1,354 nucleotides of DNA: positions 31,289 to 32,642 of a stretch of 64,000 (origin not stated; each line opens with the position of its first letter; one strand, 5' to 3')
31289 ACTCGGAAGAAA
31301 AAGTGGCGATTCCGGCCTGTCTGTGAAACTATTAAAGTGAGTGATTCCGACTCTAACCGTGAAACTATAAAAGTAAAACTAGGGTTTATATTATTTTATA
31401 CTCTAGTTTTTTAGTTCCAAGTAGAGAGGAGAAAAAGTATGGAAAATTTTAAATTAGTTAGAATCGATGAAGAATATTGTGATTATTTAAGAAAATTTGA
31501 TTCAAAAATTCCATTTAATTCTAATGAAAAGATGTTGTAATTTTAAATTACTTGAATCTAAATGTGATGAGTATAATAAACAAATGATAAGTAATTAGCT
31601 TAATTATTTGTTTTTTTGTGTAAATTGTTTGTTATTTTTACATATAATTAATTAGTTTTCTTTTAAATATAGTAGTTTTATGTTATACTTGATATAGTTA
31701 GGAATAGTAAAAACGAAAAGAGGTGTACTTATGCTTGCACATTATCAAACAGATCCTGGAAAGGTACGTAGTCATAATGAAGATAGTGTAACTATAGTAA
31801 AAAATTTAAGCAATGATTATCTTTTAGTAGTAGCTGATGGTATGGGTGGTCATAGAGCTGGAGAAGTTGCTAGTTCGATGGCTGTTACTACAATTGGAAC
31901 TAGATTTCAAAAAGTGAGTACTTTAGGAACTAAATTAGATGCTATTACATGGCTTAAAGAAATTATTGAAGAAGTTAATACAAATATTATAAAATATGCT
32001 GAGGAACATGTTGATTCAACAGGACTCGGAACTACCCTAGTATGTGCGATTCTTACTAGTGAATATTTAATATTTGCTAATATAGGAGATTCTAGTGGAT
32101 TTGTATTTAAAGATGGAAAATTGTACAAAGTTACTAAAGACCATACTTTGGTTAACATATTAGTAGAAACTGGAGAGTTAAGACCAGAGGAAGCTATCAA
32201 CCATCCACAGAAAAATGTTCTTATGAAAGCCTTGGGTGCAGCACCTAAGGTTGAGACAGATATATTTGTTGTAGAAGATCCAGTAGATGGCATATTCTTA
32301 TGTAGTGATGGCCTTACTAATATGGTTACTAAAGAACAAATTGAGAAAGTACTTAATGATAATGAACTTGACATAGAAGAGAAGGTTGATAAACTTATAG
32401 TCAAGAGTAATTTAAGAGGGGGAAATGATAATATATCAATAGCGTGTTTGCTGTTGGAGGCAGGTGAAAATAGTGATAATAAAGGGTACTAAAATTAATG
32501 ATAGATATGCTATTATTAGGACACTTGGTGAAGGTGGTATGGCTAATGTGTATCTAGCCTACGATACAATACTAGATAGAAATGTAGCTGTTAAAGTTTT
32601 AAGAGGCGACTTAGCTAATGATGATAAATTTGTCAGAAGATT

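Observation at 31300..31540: Relic of a type III toxin-antitoxin (ToxIN/AbiQ-like) locus between tsf and stp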

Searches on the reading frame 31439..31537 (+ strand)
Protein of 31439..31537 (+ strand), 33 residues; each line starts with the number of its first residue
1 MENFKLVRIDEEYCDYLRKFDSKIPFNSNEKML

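Call 5: search_protein_families(library=pfam, proteins=[window:31439-31537:+], max_evalue=10)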
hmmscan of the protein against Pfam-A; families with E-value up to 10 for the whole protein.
seq(33 aa): 1 family
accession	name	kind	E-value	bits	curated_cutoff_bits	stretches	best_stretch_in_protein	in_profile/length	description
PF13958.12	ToxN_toxin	-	1.8e-05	25.4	25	1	5-31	2-28/159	Toxin ToxN, type III toxin-antitoxin system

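Call 12: find_encoding_contigs(protein=window:31439-31537:+, flank=5000, max_places=10)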
Protein window:31439-31537:+ (33 aa): 21 contigs read that carry it; 10 places shown.
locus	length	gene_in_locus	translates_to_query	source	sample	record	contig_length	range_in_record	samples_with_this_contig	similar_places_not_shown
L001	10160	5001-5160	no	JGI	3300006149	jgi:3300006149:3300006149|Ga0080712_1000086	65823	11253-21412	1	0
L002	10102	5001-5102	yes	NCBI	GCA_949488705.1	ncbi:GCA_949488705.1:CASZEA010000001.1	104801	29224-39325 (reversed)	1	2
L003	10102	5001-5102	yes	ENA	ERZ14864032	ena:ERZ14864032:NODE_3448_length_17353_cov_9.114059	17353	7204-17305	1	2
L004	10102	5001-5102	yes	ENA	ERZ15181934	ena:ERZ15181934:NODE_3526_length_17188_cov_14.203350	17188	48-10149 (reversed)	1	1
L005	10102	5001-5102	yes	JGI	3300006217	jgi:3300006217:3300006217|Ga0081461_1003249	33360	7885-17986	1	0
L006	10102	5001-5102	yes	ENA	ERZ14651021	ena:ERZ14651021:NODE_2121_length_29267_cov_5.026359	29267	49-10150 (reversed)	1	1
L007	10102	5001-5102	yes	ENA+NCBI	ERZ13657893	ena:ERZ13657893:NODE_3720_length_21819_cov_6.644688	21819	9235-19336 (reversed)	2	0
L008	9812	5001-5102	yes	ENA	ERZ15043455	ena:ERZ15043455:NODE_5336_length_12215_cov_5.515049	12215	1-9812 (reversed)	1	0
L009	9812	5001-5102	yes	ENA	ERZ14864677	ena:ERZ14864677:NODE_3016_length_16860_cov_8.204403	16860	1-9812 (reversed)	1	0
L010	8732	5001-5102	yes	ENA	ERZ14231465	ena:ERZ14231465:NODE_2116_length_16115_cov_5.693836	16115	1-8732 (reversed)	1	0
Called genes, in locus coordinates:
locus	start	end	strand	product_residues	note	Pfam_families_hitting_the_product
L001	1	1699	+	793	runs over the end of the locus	PF00122:E1-E2_ATPase, PF00702:Hydrolase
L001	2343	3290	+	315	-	PF00318:Ribosomal_S2, PF07498:Rho_N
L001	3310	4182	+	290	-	PF25025:EF-Ts_N (faint), PF00889:EF_TS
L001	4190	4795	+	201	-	-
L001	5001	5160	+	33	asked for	-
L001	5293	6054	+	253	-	PF00481:PP2C, PF13672:PP2C_2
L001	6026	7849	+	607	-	PF00069:Pkinase, PF07714:PK_Tyr_Ser-Thr, PF03109:ABC1 (weak), PF03793:PASTA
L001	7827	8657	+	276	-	PF16745:RsgA_N (weak), PF01926:MMR_HSR1 (faint), PF03193:RsgA_GTPase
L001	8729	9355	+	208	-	PF00834:Ribul_P_3_epim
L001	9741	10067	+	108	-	-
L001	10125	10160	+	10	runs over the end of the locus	-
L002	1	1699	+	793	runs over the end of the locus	PF00122:E1-E2_ATPase, PF00702:Hydrolase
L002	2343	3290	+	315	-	PF00318:Ribosomal_S2, PF07498:Rho_N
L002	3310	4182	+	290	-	PF25025:EF-Ts_N (faint), PF00889:EF_TS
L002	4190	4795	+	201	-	-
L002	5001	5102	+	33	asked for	-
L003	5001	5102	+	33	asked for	-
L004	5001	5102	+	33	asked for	-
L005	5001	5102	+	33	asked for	-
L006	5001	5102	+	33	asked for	-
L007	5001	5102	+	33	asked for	-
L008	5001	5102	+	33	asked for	-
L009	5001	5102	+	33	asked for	-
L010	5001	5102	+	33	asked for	-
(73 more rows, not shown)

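Call 16: search_dna_similar(query=window:31439-31537:+, collection=plasmids, mode=protein, max_evalue=10, max_rows=30)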
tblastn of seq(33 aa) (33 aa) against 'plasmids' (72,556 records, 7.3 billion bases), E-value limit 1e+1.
Records with a match: 45; places in all: 45; records where one place covers at least 80% of the query: 45.
Best place of each record, by identity: <60% 45.
By first word of the organism name: Bacillus 39; Lactococcus 4; Haemophilus 2.
By predicted mobility (MOB-suite, as given by PLSDB): conjugative 36; mobilizable 8; non-mobilizable 1.
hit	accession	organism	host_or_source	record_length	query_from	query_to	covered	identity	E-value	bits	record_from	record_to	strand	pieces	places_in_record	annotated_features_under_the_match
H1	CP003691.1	Bacillus thuringiensis MC28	-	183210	2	31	91%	56.7%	9e-3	37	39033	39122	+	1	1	AbiQ-like protein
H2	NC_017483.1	Lactococcus lactis subsp. lactis CV56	Homo sapiens,vagina of healthy women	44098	5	31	82%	59.3%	1e-1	34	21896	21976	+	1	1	type III toxin-antitoxin system ToxN/AbiQ family toxin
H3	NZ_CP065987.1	Lactococcus lactis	-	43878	5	31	82%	59.3%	1e-1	34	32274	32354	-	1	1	type III toxin-antitoxin system ToxN/AbiQ family toxin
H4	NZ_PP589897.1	Lactococcus sp.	Bacterial culture,Dairy environment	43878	5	31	82%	59.3%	1e-1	34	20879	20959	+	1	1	type III toxin-antitoxin system ToxN/AbiQ family toxin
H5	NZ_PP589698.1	Lactococcus sp.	Bacterial culture,Dairy environment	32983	5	31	82%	59.3%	1e-1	34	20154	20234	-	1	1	type III toxin-antitoxin system ToxN/AbiQ family toxin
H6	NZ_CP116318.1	Bacillus thuringiensis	soil sample,soil sample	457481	2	31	91%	53.3%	4e-2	35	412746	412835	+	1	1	type III toxin-antitoxin system ToxN/AbiQ family toxin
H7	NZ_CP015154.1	Bacillus thuringiensis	cell culture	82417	2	31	91%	53.3%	4e-2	35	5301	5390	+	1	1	type III toxin-antitoxin system ToxN/AbiQ family toxin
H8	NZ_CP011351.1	Bacillus thuringiensis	tobacco,single cell,roots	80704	2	31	91%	53.3%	4e-2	35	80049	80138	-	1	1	type III toxin-antitoxin system ToxN/AbiQ family toxin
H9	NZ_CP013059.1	Bacillus thuringiensis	organism,soil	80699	2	31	91%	53.3%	4e-2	35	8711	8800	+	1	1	type III toxin-antitoxin system ToxN/AbiQ family toxin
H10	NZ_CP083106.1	Bacillus thuringiensis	whole organism,Biopesticide DiPel DF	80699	2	31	91%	53.3%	4e-2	35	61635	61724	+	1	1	type III toxin-antitoxin system ToxN/AbiQ family toxin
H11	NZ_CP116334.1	Bacillus thuringiensis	soil sample,soil sample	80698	2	31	91%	53.3%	4e-2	35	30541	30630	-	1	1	type III toxin-antitoxin system ToxN/AbiQ family toxin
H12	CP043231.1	Bacillus thuringiensis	whole organism,soil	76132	2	31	91%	53.3%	4e-2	35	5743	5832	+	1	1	type III toxin-antitoxin system ToxN/AbiQ family toxin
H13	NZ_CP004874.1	Bacillus thuringiensis serovar kurstaki str. HD-1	soil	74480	2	31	91%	53.3%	4e-2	35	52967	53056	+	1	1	type III toxin-antitoxin system ToxN/AbiQ family toxin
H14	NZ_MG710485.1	Bacillus thuringiensis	Cell culture,soil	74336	2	31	91%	53.3%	4e-2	35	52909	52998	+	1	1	type III toxin-antitoxin system ToxN/AbiQ family toxin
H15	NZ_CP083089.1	Bacillus thuringiensis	whole organism,Biopesticide B401/B402 ...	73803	2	31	91%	53.3%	4e-2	35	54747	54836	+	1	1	type III toxin-antitoxin system ToxN/AbiQ family toxin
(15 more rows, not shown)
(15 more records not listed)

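Call 17: search_dna_similar(query=window:31439-31537:+, collection=phages, mode=protein, max_evalue=10, max_rows=30)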
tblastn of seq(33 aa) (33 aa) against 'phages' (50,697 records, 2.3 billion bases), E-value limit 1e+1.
Records with a match: 2; places in all: 2; records where one place covers at least 80% of the query: 1.
Best place of each record, by identity: <60% 2.
By first word of the organism name: Fusobacterium 1; Clostridioides 1.
By host as written in the record: Fusobacterium necrophorum subsp. necrophorum strain FN37 1; - 1.
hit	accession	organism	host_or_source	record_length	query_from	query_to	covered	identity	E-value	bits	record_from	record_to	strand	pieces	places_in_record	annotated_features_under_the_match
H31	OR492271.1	Fusobacterium phage phiFN37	Fusobacterium necrophorum subsp. ...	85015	1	24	73%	54.2%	4e-1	31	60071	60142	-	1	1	type III toxin-antitoxin system ToxN/AbiQ family toxin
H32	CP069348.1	Clostridioides phage pCD1602_4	water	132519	1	32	97%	34.4%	2e+0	29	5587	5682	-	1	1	record has no annotation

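Call 19: search_protein_families(library=ncbifam, proteins=[window:31439-31537:+], max_evalue=10)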
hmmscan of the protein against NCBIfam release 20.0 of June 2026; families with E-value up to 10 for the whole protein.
seq(33 aa): 0 families

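Call 20: get_annotated_region(hit=H1, flank=1200)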
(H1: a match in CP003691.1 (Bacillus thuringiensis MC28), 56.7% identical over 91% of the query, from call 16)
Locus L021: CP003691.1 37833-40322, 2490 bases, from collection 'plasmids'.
description: Bacillus thuringiensis MC28 plasmid pMC183, complete sequence
organism: Bacillus thuringiensis MC28 (NCBI taxid 1195464)
taxonomy: Bacteria; Bacillota; Bacilli; Bacillales; Bacillaceae; Bacillus; Bacillus thuringiensis; Bacillus thuringiensis MC28
host: -; source: -; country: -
typing (MOB-suite, as given by PLSDB): conjugative; replicon rep_cluster_163; relaxase MOBP,MOBP; mating-pair formation MPF_T
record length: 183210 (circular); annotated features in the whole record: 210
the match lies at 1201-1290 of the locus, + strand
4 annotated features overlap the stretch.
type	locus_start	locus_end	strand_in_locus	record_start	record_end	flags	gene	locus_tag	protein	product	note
CDS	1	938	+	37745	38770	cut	-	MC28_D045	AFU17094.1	hypothetical protein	-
CDS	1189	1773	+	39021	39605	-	-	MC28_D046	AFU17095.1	AbiQ-like protein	-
CDS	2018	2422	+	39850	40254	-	-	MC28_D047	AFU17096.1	hypothetical protein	-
CDS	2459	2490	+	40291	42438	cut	-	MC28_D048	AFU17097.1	DNA topoisomerase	-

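Call 21: get_annotated_region(hit=H2, flank=1200)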
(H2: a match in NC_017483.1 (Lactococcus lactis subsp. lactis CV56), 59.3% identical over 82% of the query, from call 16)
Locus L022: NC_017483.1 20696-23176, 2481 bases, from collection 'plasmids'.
description: Lactococcus lactis subsp. lactis CV56 plasmid pCV56A, complete sequence
organism: Lactococcus lactis subsp. lactis CV56 (NCBI taxid 929102)
taxonomy: Bacteria; Bacillota; Bacilli; Lactobacillales; Streptococcaceae; Lactococcus; Lactococcus lactis; Lactococcus lactis subsp. lactis CV56
host: -; source: Homo sapiens,vagina of healthy women; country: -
typing (MOB-suite, as given by PLSDB): conjugative; replicon rep_cluster_799; relaxase MOBP; mating-pair formation MPF_T
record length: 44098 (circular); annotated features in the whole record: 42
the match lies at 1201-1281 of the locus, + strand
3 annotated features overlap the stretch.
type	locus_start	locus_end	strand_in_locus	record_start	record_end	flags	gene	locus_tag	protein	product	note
CDS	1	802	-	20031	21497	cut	-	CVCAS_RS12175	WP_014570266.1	Y-family DNA polymerase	-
CDS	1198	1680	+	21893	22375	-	-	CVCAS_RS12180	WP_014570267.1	type III toxin-antitoxin system ToxN/AbiQ family toxin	-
CDS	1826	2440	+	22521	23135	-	-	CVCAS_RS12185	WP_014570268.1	hypothetical protein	-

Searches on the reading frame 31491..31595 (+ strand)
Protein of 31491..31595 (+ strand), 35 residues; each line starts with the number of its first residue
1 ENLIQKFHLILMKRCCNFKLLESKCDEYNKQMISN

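Call 18: search_protein_families(library=pfam, proteins=[window:31491-31595:+], max_evalue=10)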
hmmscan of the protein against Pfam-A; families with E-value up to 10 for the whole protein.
seq(35 aa): 1 family
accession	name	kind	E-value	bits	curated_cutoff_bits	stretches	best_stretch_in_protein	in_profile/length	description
PF13958.12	ToxN_toxin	-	0.0018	18.9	25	1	8-28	139-159/159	Toxin ToxN, type III toxin-antitoxin system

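Call 19: search_protein_families(library=ncbifam, proteins=[window:31491-31595:+], max_evalue=10)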
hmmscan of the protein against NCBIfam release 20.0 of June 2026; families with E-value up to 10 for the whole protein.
seq(35 aa): 0 families

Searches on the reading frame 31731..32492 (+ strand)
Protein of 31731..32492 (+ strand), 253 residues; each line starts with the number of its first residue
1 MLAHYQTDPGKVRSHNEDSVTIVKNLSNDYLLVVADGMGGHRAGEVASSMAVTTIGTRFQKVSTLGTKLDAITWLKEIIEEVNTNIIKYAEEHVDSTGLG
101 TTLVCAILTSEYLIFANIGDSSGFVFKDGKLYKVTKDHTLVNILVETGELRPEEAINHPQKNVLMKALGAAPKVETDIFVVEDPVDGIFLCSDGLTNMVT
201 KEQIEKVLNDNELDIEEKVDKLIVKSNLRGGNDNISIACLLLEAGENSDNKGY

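Call 5: search_protein_families(library=pfam, proteins=[window:31731-32492:+], max_evalue=10)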
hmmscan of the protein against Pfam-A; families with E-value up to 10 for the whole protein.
window:31731-32492:+ (253 aa): 7 families
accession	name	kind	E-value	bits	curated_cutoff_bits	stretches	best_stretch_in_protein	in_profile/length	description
PF13672.11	PP2C_2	-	1.4e-21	77.4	24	1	13-206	9-186/209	Protein phosphatase 2C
PF00481.26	PP2C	-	1.5e-10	41.6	20.3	1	13-140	12-142/255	Protein phosphatase 2C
PF07228.17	SpoIIE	-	0.00013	22.4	25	1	29-143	4-107/192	Stage II sporulation protein E (SpoIIE)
PF21728.3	PADR1_N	-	0.013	16.3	25.7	1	185-223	12-50/60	PADR1, N-terminal helical domain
PF23282.1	WHD_ROQ1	-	0.026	15.1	24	1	188-247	10-70/76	Disease resistance protein Roq1-like, winged-helix domain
PF08069.17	Ribosomal_S13_N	-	0.048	14.2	25.4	1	63-103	14-54/60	Ribosomal S13/S15 N-terminal domain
PF04363.17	DUF496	-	0.073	13.7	23.2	1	195-226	45-76/93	Protein of unknown function (DUF496)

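Call 23: find_related_loci(query=window:31731-32489:+, collection=genome_contigs, flank=4000)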
Query window:31731-32489:+ (253 aa) in genome_contigs; peptide patterns used: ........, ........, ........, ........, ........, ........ (x = any residue, [..] = any of these).
191 stretches matched a pattern; 75 encode a relative of the query (tblastn E <= 1e-3); 75 distinct loci.
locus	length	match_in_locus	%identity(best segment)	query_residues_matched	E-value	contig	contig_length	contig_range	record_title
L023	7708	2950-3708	98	1-253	1e-166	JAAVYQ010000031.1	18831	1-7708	MAG: Bacilli bacterium isolate ABMPRH_62_0 k141_471223, whole genome shotgun sequence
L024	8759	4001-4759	97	1-253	4e-166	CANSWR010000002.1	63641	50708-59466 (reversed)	MAG TPA_asm: uncultured Firmicutes bacterium isolate SRR15510241_bin.26_metawrap_v1.3_MAG genome assembly, contig: NODE.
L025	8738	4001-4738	91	1-246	7e-150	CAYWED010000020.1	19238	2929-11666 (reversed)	MAG TPA_asm: uncultured Muribaculaceae bacterium isolate SRP287540_co1_461 genome assembly, contig: NODE_2911_length_192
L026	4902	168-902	91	1-246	2e-148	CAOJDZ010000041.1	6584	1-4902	MAG TPA_asm: uncultured Clostridia bacterium isolate SRR15604485_bin.17_metawrap_v1.3_MAG genome assembly, contig: NODE.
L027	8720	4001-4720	90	1-240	1e-144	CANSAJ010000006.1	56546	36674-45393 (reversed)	MAG TPA_asm: uncultured Firmicutes bacterium isolate SRR15510223_bin.34_metawrap_v1.3_MAG genome assembly, contig: NODE.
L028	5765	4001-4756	85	1-253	1e-144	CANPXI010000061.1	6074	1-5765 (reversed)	MAG: uncultured Bacilli bacterium isolate Lapin-004__bin24 genome assembly, contig: Lapin-004__NODE_17706_length_6074_co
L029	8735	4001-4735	86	1-245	2e-141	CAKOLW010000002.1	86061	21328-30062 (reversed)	MAG: uncultured Bacilli bacterium isolate REFINED_METABAT215_TOP10_CONTIGS_1500_ASSEMBLY_K77_MERGED__Hadza_MoBio_hadza-E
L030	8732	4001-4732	85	1-244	2e-140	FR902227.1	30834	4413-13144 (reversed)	Clostridium sp. CAG:628 genomic scaffold, scf47, whole genome shotgun sequence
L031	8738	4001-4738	84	1-246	4e-140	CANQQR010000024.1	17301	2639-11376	MAG: uncultured Bacilli bacterium isolate Lapin-008__bin6 genome assembly, contig: Lapin-008__NODE_3687_length_17301_cov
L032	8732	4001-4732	84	1-244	7e-139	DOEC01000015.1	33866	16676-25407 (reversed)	MAG TPA_asm: Bacillota bacterium isolate UBA11492 contig_2291, whole genome shotgun sequence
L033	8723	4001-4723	85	1-241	6e-139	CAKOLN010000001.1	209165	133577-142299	MAG: uncultured Bacilli bacterium isolate REFINED_METABAT215_TOP10_CONTIGS_1500_ASSEMBLY_K77_MERGED__Hadza_MoBio_hadza-A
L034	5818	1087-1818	84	1-244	4e-139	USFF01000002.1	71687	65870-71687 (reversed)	uncultured Tenericutes bacterium isolate UMGS1658 genome assembly, contig: NODE_85_length_71687_cov_24.277460, whole gen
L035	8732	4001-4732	83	1-244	6e-138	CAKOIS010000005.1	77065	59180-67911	MAG: uncultured Bacilli bacterium isolate REFINED_METABAT215_TOP10_CONTIGS_1500_ASSEMBLY_K77_MERGED__Hadza_MoBio_hadza-A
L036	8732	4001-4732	83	1-244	4e-138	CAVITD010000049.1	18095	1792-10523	uncultured Eubacteriales bacterium isolate H07681-L1_cleanbin_000053 genome assembly, contig: Spades_H07681-L1_contig_19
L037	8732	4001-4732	84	1-244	4e-138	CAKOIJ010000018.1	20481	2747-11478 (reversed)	MAG: uncultured Bacilli bacterium isolate REFINED_METABAT215_TOP10_CONTIGS_1500_ASSEMBLY_K77_MERGED__Nepal_MoBio_Fiber-H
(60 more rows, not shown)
